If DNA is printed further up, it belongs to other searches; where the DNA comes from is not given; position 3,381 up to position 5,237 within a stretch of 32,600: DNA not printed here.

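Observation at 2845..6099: Tightly coupled three-gene operon of two unassignable proteins (335 aa, 518 aa) plus an HTH regulator, beside an R-M cassette: a candidate uncharacterised system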

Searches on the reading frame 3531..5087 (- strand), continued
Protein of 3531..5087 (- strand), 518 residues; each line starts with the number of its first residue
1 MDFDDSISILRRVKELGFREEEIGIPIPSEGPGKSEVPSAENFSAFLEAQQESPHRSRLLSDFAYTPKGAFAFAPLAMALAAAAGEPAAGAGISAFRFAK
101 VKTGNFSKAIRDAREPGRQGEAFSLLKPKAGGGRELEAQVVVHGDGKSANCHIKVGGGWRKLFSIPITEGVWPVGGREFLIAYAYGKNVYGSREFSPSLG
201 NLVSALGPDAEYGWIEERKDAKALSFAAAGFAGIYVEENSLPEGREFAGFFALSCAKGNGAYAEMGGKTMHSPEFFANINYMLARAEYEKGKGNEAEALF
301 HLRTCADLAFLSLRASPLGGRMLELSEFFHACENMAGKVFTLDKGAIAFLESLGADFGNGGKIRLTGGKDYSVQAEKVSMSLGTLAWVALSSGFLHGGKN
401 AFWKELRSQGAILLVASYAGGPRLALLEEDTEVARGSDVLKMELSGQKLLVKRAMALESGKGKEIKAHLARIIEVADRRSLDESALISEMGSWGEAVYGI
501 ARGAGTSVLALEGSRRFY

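Call 92: find_encoding_contigs(protein=P0020, flank=8000, max_places=3)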
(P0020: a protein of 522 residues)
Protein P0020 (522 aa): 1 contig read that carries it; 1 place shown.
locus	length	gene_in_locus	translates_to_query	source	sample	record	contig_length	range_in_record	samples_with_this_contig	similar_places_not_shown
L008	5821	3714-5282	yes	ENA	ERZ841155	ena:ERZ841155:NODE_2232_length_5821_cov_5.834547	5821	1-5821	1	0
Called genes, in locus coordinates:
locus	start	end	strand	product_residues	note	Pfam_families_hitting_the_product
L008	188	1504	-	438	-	PF01523:PmbA_TldD_1st, PF19290:PmbA_TldD_2nd, PF19289:PmbA_TldD_3rd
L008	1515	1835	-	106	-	-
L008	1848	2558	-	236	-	PF05625:PAXNEB (faint), PF06745:ATPase, PF23365:DUF7090 (faint), PF24336:DUF7504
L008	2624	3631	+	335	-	-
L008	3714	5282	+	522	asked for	-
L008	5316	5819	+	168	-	?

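Call 93: find_encoding_contigs(protein=P0019, flank=8000, max_places=2)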
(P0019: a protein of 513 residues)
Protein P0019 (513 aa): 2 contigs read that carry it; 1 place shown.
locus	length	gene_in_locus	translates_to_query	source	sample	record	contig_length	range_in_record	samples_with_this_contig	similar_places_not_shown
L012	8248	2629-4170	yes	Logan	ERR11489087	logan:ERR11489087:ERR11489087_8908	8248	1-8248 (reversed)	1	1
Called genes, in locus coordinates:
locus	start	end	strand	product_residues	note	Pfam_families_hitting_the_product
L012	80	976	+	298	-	PF01916:DS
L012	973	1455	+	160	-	-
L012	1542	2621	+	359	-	-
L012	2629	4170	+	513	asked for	-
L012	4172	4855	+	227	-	PF01381:HTH_3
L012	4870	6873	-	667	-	PF00493:MCM (faint), PF01078:Mg_chelatase, PF00004:AAA (faint), PF13654:AAA_32 (weak), PF00158:Sigma54_activat (weak), PF20436:LonB_AAA-LID, PF05362:Lon_C, PF13541:ChlI, +2 more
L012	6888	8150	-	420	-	PF01523:PmbA_TldD_1st, PF19289:PmbA_TldD_3rd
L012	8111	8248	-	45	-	?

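Call 94: find_encoding_contigs(protein=P0016, flank=8000, max_places=2)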
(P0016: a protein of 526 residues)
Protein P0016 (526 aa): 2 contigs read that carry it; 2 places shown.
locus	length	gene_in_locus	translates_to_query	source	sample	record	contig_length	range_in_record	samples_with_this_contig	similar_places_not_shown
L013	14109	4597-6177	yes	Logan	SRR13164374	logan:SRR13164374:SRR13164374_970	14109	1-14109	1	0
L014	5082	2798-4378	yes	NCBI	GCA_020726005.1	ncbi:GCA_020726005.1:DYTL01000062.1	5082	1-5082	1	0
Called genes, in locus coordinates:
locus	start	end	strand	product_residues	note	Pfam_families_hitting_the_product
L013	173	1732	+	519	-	PF01935:DUF87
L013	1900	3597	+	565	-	PF00133:tRNA-synt_1, PF01406:tRNA-synt_1e (weak), PF09334:tRNA-synt_1g, PF19303:Anticodon_3, PF08264:Anticodon_1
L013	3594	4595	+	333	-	-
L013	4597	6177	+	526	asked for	-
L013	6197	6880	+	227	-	PF01381:HTH_3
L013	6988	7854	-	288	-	PF02775:TPP_enzyme_C, PF12367:PFO_beta_C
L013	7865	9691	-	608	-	PF01558:POR, PF01855:POR_N, PF02780:Transketolase_C (weak), PF17147:PFOR_II (weak)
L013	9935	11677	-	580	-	PF00009:GTP_EFTU, PF01926:MMR_HSR1 (weak), PF03144:GTP_EFTU_D2 (faint), PF11987:IF-2, PF14578:GTP_EFTU_D4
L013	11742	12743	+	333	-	PF04055:Radical_SAM, PF08608:Wyosine_form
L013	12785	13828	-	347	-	PF06849:DUF1246, PF06973:DUF1297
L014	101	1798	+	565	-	PF00133:tRNA-synt_1, PF01406:tRNA-synt_1e (weak), PF09334:tRNA-synt_1g, PF19303:Anticodon_3, PF08264:Anticodon_1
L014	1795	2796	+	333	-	-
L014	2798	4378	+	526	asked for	-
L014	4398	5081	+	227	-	PF01381:HTH_3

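Call 95: find_encoding_contigs(protein=P0017, flank=8000, max_places=2)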
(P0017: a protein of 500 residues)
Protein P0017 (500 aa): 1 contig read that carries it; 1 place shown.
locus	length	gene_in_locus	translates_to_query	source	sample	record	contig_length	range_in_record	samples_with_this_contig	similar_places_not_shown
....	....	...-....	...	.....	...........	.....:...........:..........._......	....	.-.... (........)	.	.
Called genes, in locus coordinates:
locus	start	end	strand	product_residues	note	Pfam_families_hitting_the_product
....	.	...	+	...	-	?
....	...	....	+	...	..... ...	-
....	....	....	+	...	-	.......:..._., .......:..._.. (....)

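Call 104: find_related_loci(query=A1, collection=viral_contigs, flank=5000)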
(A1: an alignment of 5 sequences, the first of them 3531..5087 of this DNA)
Query A1 (518 aa) in viral_contigs; peptide patterns used: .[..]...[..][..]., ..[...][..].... (x = any residue, [..] = any of these).
31 stretches matched a pattern, but none encodes a relative of the query by tblastn (E <= 1e-3).
